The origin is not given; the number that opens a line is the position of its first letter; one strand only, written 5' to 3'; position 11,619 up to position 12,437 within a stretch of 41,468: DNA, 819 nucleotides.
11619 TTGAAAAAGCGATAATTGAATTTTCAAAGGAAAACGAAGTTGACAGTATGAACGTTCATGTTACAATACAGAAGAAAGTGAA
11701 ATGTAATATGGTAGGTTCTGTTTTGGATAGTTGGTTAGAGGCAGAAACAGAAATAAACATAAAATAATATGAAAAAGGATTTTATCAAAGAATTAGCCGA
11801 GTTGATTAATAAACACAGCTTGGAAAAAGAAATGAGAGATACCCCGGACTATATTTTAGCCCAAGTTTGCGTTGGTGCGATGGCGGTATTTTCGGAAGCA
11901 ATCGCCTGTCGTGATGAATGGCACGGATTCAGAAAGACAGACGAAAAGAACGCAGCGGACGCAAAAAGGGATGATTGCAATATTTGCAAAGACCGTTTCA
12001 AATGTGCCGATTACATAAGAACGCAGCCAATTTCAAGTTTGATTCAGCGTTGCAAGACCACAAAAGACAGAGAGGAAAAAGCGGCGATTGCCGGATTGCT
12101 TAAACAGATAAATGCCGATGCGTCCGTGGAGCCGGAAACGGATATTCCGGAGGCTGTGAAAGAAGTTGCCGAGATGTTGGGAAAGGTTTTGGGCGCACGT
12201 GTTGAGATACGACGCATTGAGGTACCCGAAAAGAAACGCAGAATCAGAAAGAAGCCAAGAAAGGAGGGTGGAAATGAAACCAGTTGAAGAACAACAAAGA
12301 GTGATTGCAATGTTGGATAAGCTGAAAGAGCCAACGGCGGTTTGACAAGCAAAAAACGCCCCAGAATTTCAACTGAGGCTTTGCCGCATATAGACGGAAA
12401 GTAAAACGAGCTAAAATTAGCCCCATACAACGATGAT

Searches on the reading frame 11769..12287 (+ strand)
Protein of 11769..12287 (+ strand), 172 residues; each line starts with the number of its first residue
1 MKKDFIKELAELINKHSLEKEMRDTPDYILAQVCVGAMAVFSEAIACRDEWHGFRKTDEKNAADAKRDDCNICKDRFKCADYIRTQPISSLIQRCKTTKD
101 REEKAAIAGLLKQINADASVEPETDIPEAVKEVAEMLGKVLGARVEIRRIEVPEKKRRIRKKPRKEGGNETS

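Call 41: search_protein_families(library=phrogs, proteins=[window:11769-12287:+], max_evalue=0.00001)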
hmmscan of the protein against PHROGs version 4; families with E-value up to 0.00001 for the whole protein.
window:11769-12287:+ (172 aa): 1 family
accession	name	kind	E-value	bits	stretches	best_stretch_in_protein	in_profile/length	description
phrog_31227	-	unknown function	6.7e-07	30.4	1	1-58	1-57/69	-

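Call 42: search_protein_families(library=pfam, proteins=[window:11769-12287:+], max_evalue=0.001)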
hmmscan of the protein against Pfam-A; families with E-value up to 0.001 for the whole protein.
window:11769-12287:+ (172 aa): 0 families
